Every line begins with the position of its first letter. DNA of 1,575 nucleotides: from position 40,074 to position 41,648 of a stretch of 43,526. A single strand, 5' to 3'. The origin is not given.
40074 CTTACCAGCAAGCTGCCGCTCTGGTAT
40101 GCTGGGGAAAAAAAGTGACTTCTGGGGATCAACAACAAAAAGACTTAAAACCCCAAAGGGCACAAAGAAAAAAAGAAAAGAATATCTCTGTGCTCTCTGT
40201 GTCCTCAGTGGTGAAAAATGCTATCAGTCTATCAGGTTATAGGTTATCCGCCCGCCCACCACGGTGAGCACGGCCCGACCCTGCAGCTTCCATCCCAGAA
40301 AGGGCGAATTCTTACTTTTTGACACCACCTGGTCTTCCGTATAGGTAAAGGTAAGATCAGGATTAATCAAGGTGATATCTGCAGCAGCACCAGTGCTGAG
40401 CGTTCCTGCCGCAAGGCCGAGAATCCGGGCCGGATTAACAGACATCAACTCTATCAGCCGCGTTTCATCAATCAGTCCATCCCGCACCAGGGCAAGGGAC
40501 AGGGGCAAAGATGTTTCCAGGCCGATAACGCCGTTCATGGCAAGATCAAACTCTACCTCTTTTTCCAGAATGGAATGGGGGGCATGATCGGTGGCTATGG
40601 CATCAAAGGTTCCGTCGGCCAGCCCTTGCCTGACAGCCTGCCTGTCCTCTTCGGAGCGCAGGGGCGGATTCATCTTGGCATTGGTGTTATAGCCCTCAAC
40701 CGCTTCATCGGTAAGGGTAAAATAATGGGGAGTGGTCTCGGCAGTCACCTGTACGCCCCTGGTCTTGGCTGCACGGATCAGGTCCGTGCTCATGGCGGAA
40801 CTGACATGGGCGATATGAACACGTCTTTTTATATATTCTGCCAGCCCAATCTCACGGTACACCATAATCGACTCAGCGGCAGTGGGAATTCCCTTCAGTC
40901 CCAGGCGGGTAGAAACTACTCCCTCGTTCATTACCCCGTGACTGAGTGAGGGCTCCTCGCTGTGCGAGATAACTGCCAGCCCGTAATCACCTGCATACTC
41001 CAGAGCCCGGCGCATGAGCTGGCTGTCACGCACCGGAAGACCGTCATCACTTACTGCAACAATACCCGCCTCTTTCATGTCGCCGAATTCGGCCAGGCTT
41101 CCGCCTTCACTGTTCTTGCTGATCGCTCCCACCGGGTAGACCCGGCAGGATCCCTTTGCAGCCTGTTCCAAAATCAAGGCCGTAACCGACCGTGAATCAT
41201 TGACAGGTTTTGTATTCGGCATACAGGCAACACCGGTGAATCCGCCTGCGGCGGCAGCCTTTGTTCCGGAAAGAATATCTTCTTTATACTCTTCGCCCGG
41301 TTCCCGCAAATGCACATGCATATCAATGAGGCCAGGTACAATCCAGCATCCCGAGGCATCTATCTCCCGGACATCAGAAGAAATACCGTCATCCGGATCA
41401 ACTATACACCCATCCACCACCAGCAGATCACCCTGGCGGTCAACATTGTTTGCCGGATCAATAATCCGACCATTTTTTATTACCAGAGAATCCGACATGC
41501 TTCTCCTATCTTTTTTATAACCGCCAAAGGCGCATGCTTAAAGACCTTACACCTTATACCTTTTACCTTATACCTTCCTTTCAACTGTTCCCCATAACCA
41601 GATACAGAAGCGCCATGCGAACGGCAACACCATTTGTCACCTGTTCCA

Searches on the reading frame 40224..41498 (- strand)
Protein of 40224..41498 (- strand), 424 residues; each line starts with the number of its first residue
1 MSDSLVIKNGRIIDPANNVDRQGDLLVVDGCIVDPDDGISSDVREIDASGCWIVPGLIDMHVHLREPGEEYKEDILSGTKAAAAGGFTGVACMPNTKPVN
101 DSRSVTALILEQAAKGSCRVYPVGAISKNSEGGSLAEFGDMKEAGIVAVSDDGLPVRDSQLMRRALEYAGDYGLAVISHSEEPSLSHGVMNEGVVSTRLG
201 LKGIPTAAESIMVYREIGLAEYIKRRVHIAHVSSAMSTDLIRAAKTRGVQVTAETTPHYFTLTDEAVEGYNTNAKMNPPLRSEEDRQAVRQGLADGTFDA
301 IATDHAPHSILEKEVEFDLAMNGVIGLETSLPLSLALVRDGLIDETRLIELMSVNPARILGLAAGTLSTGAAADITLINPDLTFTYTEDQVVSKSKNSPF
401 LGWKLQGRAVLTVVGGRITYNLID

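Call 99: search_protein_families(library=pfam, proteins=[window:40224-41498:-], max_evalue=0.00001)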
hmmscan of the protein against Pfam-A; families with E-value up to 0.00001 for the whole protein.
window:40224-41498:- (424 aa): 2 families
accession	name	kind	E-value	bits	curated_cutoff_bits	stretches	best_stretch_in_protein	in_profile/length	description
PF01979.26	Amidohydro_1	-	8.7e-29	101.3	25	1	52-418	1-344/345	Amidohydrolase family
PF07969.17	Amidohydro_3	-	2e-13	51.1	29.7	1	68-420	154-472/472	Amidohydrolase family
